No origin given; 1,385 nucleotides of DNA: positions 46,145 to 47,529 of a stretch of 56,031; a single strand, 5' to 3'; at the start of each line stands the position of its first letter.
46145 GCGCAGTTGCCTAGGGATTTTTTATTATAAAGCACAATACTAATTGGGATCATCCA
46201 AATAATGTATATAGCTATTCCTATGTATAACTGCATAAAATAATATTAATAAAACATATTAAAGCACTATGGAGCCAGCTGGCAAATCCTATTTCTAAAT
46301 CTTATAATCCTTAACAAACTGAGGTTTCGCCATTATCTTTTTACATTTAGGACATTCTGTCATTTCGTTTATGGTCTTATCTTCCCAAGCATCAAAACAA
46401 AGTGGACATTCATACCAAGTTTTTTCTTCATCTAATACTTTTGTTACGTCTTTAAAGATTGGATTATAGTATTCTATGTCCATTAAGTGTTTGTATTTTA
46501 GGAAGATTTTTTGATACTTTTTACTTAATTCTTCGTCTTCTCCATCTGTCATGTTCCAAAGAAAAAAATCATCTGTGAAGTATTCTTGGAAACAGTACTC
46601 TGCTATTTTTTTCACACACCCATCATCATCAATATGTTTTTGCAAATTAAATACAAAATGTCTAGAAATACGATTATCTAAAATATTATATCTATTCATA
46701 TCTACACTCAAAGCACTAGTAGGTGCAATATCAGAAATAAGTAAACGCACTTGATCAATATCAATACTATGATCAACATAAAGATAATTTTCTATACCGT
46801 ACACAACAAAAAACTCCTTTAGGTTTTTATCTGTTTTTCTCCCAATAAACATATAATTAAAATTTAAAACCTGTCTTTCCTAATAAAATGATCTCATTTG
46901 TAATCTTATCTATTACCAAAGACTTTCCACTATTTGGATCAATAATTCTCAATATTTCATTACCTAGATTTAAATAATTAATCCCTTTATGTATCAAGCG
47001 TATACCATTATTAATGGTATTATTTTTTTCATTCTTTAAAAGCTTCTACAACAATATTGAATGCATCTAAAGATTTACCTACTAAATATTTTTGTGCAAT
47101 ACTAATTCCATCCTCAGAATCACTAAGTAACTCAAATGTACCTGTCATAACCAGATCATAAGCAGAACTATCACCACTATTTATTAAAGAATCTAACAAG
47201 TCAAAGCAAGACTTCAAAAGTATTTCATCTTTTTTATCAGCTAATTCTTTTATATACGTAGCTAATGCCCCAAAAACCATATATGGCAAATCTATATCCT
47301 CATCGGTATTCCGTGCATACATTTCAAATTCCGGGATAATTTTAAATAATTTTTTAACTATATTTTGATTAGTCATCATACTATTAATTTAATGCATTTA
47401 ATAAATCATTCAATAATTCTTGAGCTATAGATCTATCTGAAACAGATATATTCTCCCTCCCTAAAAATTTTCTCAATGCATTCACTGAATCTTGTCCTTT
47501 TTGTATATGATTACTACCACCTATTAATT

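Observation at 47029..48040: C-terminal toxin domain of unassigned family behind a PT-TG-like module, with a 4-nt-spaced immunity candidate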

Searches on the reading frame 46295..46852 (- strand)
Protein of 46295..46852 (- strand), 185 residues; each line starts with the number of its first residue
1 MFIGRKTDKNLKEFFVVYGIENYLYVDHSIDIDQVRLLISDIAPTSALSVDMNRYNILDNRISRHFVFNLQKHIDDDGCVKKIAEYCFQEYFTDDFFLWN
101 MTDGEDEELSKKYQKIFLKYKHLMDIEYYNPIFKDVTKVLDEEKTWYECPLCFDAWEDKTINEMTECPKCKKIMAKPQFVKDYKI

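Call 6: search_protein_families(library=pfam, proteins=[window:46295-46852:-], max_evalue=1)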
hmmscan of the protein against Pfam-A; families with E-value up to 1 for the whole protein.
window:46295-46852:- (185 aa): 5 families
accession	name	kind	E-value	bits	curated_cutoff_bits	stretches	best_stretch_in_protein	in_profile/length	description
PF01780.25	Ribosomal_L37ae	-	0.017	15.7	21.9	1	132-176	19-63/85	Ribosomal L37ae protein family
PF14311.12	DUF4379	-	0.033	14.8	24.5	1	141-172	22-55/56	Probable Treble clef zinc finger domain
PF01155.25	HypA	-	0.16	12.5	28.9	1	134-176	58-98/112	Hydrogenase/urease nickel incorporation, metallochaperone, hypA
PF13248.11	Zn_ribbon_3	-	0.28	11.1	27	1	163-175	1-12/26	zinc-ribbon domain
PF25207.1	DUF7837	-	0.81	10.2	27.8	0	163-174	33-44/47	Domain of unknown function (DUF7837)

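Call 7: search_protein_families(library=ncbifam, proteins=[window:46295-46852:-], max_evalue=1)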
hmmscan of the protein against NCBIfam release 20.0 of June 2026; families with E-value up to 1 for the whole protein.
window:46295-46852:- (185 aa): 4 families
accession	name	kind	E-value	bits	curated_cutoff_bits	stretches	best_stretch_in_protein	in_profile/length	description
NF005576.0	PRK07261.1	equivalog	0.0057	16.4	224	1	81-126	109-153/171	DNA topology modulation protein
NF003058.0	PRK03976.1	equivalog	0.061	13.3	87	1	133-175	23-65/91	50S ribosomal protein L37ae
TIGR00100.1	hypA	equivalog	0.064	13.3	88.1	1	136-176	60-99/116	hydrogenase maturation nickel metallochaperone HypA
NF004464.0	PRK05788.1-2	equivalog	0.072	12.2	489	1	16-94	163-237/343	cobalt-precorrin 5A hydrolase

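Call 17: search_protein_families(library=padloc, proteins=[window:46295-46852:-], max_evalue=1)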
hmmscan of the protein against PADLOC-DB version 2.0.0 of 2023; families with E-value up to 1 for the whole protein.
window:46295-46852:- (185 aa): 0 families

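Call 18: search_protein_families(library=phrogs, proteins=[window:46295-46852:-], max_evalue=1)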
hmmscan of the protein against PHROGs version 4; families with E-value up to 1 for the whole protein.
window:46295-46852:- (185 aa): 3 families
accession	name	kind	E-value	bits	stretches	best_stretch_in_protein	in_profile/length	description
phrog_10714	-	unknown function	0.023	15.9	1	143-175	52-84/109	-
phrog_8344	-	unknown function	0.027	15.3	1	142-179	40-77/127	-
phrog_31233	-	unknown function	0.16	13.7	1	55-110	17-70/82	-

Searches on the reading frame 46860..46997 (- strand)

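Call 94: search_protein_families(library=pfam, proteins=[window:46860-46997:-], max_evalue=5)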
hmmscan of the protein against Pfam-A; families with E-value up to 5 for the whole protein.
seq(46 aa): 1 family
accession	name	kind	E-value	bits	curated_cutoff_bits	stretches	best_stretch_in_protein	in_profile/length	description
PF23862.1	CdsD_C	-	0.065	13.7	27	1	26-46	33-53/56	CdsD C-terminal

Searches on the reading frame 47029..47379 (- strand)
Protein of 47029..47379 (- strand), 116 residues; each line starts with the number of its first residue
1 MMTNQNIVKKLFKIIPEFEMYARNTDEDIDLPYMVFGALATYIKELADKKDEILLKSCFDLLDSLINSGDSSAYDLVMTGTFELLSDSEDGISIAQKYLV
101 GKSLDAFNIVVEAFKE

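Call 6: search_protein_families(library=pfam, proteins=[window:47032-47379:-], max_evalue=1)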
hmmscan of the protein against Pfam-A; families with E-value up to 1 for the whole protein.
seq(116 aa): 1 family
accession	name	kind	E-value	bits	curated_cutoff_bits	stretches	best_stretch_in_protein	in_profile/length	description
PF24722.1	DUF7674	-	2.9e-11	43.9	27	1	9-99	2-96/111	Domain of unknown function (DUF7674)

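Call 7: search_protein_families(library=ncbifam, proteins=[window:47032-47379:-], max_evalue=1)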
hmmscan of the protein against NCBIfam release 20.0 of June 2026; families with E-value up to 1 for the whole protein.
seq(116 aa): 2 families
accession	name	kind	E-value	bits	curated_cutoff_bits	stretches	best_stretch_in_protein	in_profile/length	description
NF004415.0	PRK05761.1-1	equivalog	0.013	13.4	1289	1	3-40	291-328/883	DNA-directed DNA polymerase I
NF009786.0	PRK13280.1-5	equivalog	0.04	13.3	368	1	2-66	1-59/252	N-glycosylase/DNA lyase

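Call 9: search_solved_structures(query=window:47032-47379:-, max_evalue=10)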
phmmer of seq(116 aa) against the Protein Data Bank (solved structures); distinct sequences matched with E-value up to 10: 0.

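Call 17: search_protein_families(library=padloc, proteins=[window:47032-47379:-], max_evalue=1)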
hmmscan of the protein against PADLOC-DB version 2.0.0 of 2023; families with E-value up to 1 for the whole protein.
seq(116 aa): 0 families

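Call 18: search_protein_families(library=phrogs, proteins=[window:47032-47379:-], max_evalue=1)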
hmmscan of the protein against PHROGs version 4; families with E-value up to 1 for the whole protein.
seq(116 aa): 1 family
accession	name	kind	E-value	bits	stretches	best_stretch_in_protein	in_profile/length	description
phrog_957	-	head and packaging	0.058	14.3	1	4-40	4-40/121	head protein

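Call 47: search_protein_families(library=pfam, alignment_id=A4, max_evalue=0.001)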
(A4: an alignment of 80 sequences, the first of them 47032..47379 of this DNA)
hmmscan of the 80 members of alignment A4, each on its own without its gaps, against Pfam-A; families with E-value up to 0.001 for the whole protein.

A. member 1, window:47032-47379:- (116 aa): 1 family
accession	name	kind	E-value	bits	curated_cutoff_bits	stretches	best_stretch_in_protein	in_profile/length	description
PF24722.1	DUF7674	-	2.9e-11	43.9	27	1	9-99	2-96/111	Domain of unknown function (DUF7674)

B. families by the number of members that match (of 80 scanned): 2 families
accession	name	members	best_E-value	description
PF24722.1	DUF7674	73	1.3e-23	Domain of unknown function (DUF7674)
PF13929.11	mRNA_stabil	1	9e-05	mRNA stabilisation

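Call 56: find_encoding_contigs(protein=window:47029-47379:-, flank=3000, max_places=4)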
Protein window:47029-47379:- (116 aa): 3 contigs read that carry it; 3 places shown.
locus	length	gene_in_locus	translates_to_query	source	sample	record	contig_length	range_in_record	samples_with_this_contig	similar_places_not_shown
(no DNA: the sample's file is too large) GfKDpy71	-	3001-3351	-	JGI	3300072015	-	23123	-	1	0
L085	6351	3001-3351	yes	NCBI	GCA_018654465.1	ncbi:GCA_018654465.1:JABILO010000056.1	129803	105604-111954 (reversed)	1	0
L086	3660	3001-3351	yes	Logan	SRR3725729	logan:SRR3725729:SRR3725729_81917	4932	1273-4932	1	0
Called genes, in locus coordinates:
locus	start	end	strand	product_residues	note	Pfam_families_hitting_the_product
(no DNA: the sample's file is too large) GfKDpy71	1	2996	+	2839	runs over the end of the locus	PF07705:CARDB, PF20148:DUF6531, PF05593:RHS_repeat (weak), PF25023:TEN_YD-shell, PF05593:RHS_repeat, PF25023:TEN_YD-shell, PF05593:RHS_repeat (weak)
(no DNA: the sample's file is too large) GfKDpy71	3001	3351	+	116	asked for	PF24722:DUF7674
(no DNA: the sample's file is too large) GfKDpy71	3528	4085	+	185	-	-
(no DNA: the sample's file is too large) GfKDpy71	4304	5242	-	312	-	PF08902:DUF1848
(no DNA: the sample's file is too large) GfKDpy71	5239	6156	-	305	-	-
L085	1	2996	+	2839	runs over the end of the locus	PF07705:CARDB, PF20148:DUF6531, PF05593:RHS_repeat (weak), PF25023:TEN_YD-shell, PF05593:RHS_repeat, PF25023:TEN_YD-shell, PF05593:RHS_repeat (weak)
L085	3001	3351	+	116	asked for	PF24722:DUF7674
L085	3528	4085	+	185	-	-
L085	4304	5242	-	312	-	PF08902:DUF1848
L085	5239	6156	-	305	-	-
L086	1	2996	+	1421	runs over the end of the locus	?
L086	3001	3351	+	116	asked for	PF24722:DUF7674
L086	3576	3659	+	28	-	?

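Call 64: find_homologous_proteins(query=A4, max_evalue=0.00001)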
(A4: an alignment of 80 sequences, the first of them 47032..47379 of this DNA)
Query A4 (80 sequences) (116 aa, profile of the alignment): 1 proteins with E <= 0.00001 among 8000 candidates.
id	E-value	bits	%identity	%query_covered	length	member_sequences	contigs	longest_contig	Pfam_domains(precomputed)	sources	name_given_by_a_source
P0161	3.3e-19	87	100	99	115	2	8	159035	PF24722.2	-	-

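Call 76: predict_structure(alignment_id=A6)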
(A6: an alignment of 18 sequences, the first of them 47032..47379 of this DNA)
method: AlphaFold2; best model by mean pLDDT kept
length: 116 residues; sequences in the alignment: 18
mean_pLDDT: 91.6   pTM: 0.85
mean pLDDT of the five models: 91.6, 90.7, 90.6, 90.3, 90.1
residues with pLDDT >= 90: 92; 70-90: 21; 50-70: 3; < 50: 0
segments of 3 or more residues with pLDDT < 50: none
pLDDT, mean of each block of 10 residues (from residue 1): 84 93 80 92 95 96 94 94 94 96 96 81
secondary structure, 60 per line:
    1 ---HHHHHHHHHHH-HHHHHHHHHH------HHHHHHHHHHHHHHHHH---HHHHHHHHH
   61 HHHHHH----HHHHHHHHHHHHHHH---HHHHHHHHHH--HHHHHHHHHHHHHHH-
elements in order: H4-14 H16-25 H32-48 H52-66 H71-85 H89-98 H101-115

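Call 78: fold_search(model_id=the predicted structure, library=pdb)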
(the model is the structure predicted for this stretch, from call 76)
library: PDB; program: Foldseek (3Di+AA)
matches with E <= 10: 481; with E <= 0.001: 0
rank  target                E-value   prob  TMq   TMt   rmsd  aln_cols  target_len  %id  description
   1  9k7u_A                4.1e-01  0.44  0.34  0.31  10.6       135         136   13  Crystal structure of designed zinc-induced heterodimer Heter-Zn2-HEHE-22 (released 2025-10-29)
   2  5yqg_B                5.8e-01  0.20  0.29  0.19  10.4       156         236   13  The structure of 14-3-3 and pNumb peptide (released 2018-02-07)
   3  2e2o                  7.1e-01  0.30  0.32  0.15   9.7       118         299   17  Crystal structure of Sulfolobus tokodaii hexokinase in complex with glucose (released 2007-01-16)
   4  8whl_C                7.9e-01  0.75  0.48  0.29   7.5       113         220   14  Crystal structure of CLASP2 in complex with CENP-E (released 2024-08-28)
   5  9sac_A                7.9e-01  0.23  0.34  0.22   8.9       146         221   12  14-3-3sigma protein binding to the ChREBP peptide and macrocycle 3 (released 2026-02-11)
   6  2e2n_B                8.7e-01  0.23  0.32  0.15  10.6       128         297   16  Crystal structure of Sulfolobus tokodaii hexokinase in the apo form (released 2007-01-16)
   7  2c63_A                9.6e-01  0.15  0.29  0.19  10.4       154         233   12  14-3-3 Protein Eta (Human) Complexed to Peptide (released 2005-11-21)
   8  7nmz_BA               1.1e+00  0.13  0.27  0.19  10.6       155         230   13  Structure of 14-3-3 eta in complex with Nedd4-2(335-455) containing two 14-3-3 binding motifs Ser342 and Ser448 (released 2021-07-21)
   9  5mfi_A                1.2e+00  0.30  0.37  0.20  11.4       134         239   12  Designed armadillo repeat protein YIII(Dq.V2)4CqI in complex with peptide (KR)4 (released 2017-09-13)
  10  5yqg_A                1.2e+00  0.13  0.23  0.14  13.0       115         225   12  The structure of 14-3-3 and pNumb peptide (released 2018-02-07)
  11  6s9k_A                1.3e+00  0.12  0.27  0.18  10.0       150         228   10  Structure of 14-3-3 gamma in complex with caspase-2 peptide containing 14-3-3 binding motif Ser139 and NLS (released 2020-01-22)
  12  9k7x_D                1.4e+00  0.16  0.28  0.34  13.4       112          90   16  Crystal structure of designed calcium-induced homotrimer C3-Ca1-DN*3-20 (released 2025-10-29)
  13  9i8o_C                1.4e+00  0.28  0.38  0.28  11.5       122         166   15  Beta-Catenin R4 with Compound 1 (released 2026-02-18)
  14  4cqo_A                1.4e+00  0.13  0.29  0.11   8.8       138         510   14  Structure of the human CNOT1 superfamily homology domain in complex with a Nanos1 peptide (released 2014-04-23)
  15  8adm_A                1.4e+00  0.10  0.26  0.17  11.1       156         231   11  Ternary complex of 14-3-3 sigma, Usp8pS718 phosphopeptide and small molecule stabilizer (released 2023-04-26)
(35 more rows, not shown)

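Call 97: search_solved_structures(query=A6, max_evalue=1)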
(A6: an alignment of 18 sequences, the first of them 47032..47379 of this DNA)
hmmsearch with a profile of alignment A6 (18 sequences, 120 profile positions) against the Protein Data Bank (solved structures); distinct sequences matched with E-value up to 1: 43.
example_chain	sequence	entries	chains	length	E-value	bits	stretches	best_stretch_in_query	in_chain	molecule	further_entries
4v3r_A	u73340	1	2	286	4.8e-08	36.2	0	52-86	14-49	YIII_M5_AII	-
4v3q_A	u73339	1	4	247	1.1e-06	31.7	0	52-86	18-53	YIII_M4_AII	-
5mfl_A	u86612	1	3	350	1.3e-05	28.3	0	52-86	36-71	(KR)5_GS10_YIIIM6AII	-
5mfm_A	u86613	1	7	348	1.4e-05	28.2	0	52-86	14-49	YIIIM6AII_GS11_(KR)5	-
5mfm_C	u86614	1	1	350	1.4e-05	28.2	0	52-86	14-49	Importin subunit alpha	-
6s9o_A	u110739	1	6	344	2.3e-05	27.5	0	52-86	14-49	designed Armadillo repeat protein with internal Lock1 fused to target peptide KRKRKLKFKR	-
5mfd_A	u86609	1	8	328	2.6e-05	27.3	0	52-86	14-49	YIIIM''6AII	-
5aei_A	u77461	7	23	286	3e-05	27.1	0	52-86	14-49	DESIGNED ARMADILLO REPEAT PROTEIN YIIIM5AII | YIIIM5AII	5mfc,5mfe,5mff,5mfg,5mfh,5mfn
5mfb_A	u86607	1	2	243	4.3e-05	26.6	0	52-88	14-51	YIII(Dq)4CqI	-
6s9p_A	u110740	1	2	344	6.1e-05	26.1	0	53-114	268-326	internal Lock2 fused to target peptide KRKAKITWKR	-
4v3o_A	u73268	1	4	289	8.1e-05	25.7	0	52-86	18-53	YIII_M5_AII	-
4d4e_A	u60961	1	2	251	8.3e-05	25.7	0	52-88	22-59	ARMADILLO REPEAT PROTEIN ARM00016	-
6sa7_A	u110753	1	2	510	0.00019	24.6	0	44-86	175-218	DARPin-Armadillo fusion C8long83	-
6sa8_A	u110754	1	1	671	0.00019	24.5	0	44-86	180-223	ring-like DARPin-Armadillo fusion H83_D01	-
6s9l_A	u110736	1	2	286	0.00029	24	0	53-114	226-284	KR4KLSF Lock1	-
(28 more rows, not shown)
